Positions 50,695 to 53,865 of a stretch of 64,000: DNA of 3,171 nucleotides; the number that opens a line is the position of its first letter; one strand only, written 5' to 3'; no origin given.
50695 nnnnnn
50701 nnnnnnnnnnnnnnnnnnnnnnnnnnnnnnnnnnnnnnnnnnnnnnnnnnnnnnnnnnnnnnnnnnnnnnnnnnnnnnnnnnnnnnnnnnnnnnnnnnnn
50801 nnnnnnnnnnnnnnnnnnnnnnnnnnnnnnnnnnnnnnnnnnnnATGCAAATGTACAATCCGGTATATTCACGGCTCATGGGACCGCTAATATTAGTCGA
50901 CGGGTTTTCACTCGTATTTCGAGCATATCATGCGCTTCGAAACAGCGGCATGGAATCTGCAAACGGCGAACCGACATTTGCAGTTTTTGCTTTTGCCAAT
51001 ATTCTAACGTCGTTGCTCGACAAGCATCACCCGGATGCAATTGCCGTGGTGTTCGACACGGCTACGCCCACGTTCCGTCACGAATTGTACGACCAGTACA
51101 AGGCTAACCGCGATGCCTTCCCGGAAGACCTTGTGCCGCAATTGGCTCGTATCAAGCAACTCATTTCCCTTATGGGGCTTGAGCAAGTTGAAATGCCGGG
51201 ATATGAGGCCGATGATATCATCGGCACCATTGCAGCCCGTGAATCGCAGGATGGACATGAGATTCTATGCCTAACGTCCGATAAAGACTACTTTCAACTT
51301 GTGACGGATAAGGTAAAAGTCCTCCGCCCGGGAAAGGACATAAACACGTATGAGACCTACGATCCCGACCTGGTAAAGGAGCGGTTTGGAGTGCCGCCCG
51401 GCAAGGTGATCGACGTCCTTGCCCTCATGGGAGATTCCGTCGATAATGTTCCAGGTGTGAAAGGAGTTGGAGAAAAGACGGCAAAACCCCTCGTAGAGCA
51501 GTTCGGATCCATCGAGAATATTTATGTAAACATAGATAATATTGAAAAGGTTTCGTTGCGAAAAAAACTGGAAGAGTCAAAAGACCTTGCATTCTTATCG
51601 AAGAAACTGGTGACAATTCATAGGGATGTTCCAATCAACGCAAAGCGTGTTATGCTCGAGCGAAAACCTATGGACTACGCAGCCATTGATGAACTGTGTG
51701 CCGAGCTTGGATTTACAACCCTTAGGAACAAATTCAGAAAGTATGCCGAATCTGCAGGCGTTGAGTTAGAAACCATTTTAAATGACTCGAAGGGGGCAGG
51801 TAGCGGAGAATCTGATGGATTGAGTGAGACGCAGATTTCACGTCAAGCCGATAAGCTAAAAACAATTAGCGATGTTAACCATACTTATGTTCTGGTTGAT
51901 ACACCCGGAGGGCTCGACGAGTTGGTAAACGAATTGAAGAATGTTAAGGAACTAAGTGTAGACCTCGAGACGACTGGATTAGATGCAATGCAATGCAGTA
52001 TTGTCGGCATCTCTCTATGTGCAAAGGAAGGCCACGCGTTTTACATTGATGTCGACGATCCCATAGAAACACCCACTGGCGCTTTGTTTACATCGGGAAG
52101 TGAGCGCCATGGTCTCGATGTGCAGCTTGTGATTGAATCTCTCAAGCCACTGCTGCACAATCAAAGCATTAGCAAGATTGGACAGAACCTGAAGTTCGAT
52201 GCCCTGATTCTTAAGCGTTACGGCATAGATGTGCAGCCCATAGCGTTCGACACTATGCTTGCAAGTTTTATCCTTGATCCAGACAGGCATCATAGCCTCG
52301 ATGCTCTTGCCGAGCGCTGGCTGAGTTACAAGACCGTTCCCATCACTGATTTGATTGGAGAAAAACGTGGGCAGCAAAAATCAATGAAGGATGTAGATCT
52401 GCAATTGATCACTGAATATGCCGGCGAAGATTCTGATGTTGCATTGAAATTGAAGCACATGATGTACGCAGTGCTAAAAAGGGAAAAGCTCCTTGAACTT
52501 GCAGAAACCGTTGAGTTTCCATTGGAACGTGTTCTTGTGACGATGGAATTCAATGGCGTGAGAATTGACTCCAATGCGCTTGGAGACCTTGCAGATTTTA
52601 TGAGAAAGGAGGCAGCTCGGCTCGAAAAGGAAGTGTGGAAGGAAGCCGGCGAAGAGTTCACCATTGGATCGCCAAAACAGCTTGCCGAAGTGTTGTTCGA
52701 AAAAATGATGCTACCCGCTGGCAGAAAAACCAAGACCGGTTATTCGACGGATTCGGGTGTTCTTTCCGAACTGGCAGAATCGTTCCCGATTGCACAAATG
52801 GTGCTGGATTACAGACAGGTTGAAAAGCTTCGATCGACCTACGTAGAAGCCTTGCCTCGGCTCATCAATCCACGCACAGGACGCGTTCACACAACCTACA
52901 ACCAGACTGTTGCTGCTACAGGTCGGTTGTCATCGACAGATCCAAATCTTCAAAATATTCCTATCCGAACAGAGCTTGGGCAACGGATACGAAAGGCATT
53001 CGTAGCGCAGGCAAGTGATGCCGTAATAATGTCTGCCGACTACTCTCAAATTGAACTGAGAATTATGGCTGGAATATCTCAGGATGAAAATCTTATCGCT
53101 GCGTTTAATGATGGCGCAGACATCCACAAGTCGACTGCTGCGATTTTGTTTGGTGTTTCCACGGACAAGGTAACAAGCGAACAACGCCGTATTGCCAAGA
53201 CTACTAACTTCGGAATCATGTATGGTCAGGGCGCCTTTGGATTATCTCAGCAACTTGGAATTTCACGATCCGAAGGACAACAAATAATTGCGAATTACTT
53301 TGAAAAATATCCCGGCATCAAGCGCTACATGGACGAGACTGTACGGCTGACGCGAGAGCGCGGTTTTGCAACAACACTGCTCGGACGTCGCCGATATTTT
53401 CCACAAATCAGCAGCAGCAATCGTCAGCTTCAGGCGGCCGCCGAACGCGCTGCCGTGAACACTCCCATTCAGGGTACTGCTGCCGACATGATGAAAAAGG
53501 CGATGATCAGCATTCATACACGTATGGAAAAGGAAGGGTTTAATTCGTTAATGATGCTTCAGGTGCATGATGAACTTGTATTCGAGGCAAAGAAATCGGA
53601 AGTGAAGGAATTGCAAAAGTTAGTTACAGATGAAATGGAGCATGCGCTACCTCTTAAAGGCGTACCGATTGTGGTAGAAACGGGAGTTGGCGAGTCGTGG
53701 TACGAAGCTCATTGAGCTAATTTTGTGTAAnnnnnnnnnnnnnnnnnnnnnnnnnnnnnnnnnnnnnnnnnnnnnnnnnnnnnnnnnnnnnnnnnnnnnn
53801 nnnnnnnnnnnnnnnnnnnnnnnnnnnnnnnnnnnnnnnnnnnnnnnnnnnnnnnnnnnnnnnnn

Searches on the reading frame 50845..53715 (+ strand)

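Call 62: search_protein_families(library=pfam, proteins=[window:50845-53715:+], max_evalue=0.00001)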
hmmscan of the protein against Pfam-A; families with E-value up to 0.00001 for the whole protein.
window:50845-53715:+ (956 aa): 5 families
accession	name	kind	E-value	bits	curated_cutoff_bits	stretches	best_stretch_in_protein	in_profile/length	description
PF00476.26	DNA_pol_A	-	9.7e-161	535.4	34.3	1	579-954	4-381/381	DNA polymerase family A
PF02739.22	5_3_exonuc_N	-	3e-55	186.8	34.3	1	15-182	2-164/164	5'-3' exonuclease, N-terminal resolvase-like domain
PF01367.25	5_3_exonuc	-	1.5e-32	112.4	40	1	183-277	1-95/97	5'-3' exonuclease, C-terminal SAM fold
PF01612.26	DNA_pol_A_exo1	-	1.4e-27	97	23.6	1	348-542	1-170/173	3'-5' exonuclease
PF22619.2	DNA_polI_exo1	-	1.2e-09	38.6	27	1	427-491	34-99/140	DNA polymerase I, ribonuclease H-like domain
